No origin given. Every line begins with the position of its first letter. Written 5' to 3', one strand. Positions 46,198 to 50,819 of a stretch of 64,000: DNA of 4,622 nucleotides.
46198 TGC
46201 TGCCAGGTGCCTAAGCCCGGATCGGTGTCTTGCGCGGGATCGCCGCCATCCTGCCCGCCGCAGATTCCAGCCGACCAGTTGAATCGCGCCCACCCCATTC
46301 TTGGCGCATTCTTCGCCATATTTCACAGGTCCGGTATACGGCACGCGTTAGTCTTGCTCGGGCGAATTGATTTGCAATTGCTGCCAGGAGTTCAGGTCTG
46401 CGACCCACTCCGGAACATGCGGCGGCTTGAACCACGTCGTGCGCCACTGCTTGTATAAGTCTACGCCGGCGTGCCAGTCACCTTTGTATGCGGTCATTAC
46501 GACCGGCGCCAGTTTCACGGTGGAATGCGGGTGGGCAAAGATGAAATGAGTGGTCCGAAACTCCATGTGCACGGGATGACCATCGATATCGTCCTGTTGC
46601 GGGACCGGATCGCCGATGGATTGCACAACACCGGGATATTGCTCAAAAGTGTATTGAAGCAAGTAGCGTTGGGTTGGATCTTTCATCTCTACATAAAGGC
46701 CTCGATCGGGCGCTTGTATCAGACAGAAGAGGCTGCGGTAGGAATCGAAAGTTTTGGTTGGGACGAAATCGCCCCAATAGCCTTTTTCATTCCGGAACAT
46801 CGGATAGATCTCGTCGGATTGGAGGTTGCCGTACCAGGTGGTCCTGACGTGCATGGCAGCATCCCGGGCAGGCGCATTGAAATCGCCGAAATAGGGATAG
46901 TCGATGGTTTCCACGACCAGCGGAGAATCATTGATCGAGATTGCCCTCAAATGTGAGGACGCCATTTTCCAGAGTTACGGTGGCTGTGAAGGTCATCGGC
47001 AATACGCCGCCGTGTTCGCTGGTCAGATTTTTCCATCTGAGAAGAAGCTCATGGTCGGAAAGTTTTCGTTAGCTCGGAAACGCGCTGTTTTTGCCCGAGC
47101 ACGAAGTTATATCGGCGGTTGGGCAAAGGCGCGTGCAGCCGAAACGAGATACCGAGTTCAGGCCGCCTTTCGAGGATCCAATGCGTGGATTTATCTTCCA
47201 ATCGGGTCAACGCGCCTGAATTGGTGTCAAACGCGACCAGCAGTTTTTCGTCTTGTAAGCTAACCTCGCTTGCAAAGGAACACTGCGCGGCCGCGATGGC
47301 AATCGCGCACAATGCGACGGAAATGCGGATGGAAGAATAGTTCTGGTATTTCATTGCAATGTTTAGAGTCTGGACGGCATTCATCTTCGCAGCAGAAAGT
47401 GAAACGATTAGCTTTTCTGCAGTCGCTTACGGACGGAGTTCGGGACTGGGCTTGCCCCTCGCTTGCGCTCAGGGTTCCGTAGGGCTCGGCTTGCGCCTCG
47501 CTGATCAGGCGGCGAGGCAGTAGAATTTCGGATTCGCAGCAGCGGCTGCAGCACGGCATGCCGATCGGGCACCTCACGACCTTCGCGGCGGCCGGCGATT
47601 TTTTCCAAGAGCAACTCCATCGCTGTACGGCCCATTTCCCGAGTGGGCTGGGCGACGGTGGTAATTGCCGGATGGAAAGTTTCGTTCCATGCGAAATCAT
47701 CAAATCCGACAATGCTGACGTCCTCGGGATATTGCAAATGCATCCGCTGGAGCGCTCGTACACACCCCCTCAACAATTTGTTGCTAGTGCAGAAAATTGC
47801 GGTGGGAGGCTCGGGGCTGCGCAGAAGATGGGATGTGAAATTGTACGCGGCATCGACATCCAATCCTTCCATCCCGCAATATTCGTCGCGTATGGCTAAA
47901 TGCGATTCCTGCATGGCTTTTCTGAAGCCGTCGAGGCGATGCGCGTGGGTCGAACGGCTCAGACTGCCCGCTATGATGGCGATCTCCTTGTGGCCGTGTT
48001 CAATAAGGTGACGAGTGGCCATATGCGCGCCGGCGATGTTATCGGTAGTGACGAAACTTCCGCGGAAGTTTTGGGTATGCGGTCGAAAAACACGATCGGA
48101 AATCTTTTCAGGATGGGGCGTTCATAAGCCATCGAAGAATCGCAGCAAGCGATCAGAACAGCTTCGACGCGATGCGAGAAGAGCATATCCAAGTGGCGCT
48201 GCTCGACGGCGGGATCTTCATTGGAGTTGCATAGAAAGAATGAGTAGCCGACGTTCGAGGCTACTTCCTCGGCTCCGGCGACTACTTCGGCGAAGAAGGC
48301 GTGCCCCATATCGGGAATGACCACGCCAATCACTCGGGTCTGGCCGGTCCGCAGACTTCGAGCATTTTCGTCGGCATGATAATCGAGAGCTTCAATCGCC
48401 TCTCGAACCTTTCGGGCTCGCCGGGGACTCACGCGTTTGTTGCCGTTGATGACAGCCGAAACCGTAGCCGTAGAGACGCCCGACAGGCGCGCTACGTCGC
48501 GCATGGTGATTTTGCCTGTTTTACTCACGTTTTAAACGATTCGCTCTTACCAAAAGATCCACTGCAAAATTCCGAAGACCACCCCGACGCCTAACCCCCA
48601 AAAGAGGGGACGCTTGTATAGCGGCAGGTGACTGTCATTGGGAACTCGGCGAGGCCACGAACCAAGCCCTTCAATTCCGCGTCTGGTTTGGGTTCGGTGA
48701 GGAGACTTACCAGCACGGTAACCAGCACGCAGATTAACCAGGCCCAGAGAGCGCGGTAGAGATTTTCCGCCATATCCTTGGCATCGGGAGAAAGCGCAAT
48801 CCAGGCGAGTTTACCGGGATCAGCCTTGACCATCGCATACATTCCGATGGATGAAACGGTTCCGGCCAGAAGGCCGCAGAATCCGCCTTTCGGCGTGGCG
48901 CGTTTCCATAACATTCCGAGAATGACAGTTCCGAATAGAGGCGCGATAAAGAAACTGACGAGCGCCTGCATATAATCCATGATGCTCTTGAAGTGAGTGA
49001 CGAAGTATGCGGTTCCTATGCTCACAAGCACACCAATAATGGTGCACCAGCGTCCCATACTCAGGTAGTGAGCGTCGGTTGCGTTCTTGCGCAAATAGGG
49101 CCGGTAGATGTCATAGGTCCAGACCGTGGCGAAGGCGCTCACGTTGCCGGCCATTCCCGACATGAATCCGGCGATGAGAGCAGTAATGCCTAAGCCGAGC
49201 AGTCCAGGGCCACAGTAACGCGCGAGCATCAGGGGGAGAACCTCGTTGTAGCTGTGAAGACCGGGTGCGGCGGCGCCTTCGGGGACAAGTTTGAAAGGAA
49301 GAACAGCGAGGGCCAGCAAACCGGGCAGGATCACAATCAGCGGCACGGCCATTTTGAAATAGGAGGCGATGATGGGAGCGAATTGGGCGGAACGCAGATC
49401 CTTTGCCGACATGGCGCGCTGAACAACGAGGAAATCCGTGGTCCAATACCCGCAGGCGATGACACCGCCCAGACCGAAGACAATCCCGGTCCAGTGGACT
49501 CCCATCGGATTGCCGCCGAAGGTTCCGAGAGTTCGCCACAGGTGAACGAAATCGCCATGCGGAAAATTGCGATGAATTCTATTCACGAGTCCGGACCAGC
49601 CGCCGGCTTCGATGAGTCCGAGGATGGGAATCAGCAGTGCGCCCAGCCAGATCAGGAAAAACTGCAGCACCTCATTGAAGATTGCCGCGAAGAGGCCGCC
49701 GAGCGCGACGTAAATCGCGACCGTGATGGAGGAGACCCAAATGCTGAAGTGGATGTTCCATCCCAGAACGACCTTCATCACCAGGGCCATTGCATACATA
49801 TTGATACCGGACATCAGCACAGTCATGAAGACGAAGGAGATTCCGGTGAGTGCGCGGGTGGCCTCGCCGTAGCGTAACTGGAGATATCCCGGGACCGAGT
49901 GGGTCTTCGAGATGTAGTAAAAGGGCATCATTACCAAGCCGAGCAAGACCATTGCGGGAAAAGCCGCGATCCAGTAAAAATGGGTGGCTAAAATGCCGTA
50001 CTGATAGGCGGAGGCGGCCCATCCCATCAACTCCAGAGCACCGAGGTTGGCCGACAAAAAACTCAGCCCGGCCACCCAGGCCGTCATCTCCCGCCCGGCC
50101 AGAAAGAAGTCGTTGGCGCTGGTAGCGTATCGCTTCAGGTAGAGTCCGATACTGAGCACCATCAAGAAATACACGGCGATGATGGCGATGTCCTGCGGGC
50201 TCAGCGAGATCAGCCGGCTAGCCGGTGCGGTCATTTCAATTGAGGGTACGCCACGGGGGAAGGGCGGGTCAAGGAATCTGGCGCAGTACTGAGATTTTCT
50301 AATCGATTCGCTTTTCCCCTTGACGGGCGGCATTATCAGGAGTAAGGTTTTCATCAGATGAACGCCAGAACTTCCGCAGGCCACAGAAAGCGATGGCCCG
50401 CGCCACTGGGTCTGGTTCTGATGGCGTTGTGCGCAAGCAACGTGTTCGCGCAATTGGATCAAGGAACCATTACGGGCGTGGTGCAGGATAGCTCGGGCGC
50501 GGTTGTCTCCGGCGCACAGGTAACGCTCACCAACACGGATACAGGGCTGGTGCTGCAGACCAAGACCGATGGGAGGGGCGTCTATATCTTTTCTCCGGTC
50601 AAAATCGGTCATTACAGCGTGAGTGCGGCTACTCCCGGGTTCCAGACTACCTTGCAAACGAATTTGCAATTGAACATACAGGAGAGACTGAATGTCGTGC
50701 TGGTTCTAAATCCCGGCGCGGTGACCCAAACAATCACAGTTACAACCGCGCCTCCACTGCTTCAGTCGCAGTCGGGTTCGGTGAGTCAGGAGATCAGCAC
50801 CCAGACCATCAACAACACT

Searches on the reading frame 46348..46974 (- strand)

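Call 44: search_protein_families(library=pfam, proteins=[window:46348-46974:-], max_evalue=0.01)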
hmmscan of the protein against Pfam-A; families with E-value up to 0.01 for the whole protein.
window:46348-46974:- (208 aa): 1 family
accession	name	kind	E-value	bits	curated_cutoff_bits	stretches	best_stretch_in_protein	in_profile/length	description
PF19773.5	DUF6259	-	0.0043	16.7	28.7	1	158-201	7-57/300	Domain of unknown function (DUF6259)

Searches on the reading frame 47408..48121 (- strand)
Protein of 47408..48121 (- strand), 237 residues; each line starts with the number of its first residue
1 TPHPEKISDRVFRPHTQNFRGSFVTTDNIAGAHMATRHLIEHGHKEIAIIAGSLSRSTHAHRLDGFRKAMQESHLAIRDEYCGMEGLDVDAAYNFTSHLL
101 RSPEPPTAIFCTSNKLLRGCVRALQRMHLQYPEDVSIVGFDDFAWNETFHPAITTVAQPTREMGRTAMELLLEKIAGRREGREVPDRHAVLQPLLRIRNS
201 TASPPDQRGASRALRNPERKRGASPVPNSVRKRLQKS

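Call 44: search_protein_families(library=pfam, proteins=[window:47408-48121:-], max_evalue=0.01)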
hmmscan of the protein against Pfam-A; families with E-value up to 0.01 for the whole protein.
window:47408-48121:- (237 aa): 3 families
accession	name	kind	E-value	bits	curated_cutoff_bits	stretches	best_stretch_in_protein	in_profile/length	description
PF13377.12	Peripla_BP_3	-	6.1e-35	121.2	26.5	1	37-201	2-167/167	Periplasmic binding protein-like domain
PF00532.27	Peripla_BP_1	-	1.5e-18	67.7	22.2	1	27-185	103-268/281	Periplasmic binding proteins and sugar binding domain of LacI family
PF13407.12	Peripla_BP_4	-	5.2e-15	56.1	35.1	1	22-178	97-257/258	Periplasmic binding protein domain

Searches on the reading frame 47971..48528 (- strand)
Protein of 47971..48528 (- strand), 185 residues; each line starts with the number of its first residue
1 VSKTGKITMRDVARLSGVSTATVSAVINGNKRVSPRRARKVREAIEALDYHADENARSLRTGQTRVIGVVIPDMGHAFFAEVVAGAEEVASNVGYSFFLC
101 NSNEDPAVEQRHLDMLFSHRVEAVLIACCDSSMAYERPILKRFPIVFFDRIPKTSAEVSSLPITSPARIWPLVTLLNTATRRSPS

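Call 48: search_protein_families(library=pfam, proteins=[window:47971-48528:-], max_evalue=0.01)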
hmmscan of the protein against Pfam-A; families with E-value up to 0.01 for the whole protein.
window:47971-48528:- (185 aa): 5 families
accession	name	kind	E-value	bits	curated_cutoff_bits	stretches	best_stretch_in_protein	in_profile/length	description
PF00356.27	LacI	-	1.3e-15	57.3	27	1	8-51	1-44/46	Bacterial regulatory proteins, lacI family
PF00532.27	Peripla_BP_1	-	3e-10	40.5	22.2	1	65-133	2-70/281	Periplasmic binding proteins and sugar binding domain of LacI family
PF13407.12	Peripla_BP_4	-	3.8e-06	27.1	35.1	1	67-152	1-90/258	Periplasmic binding protein domain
PF01381.28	HTH_3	-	1.1e-05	25.8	23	1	6-44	9-47/55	Helix-turn-helix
PF13560.12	HTH_31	-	0.0023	18.7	27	1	7-40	15-49/64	Helix-turn-helix domain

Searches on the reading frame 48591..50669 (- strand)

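Call 44: search_protein_families(library=pfam, proteins=[window:48591-50669:-], max_evalue=0.01)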
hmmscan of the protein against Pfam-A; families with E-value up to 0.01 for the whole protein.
window:48591-50669:- (692 aa): 1 family
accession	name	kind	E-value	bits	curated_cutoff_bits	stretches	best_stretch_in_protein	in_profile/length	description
PF00474.23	SSF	-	4e-52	177.9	22.8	1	188-603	1-406/406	Sodium:solute symporter family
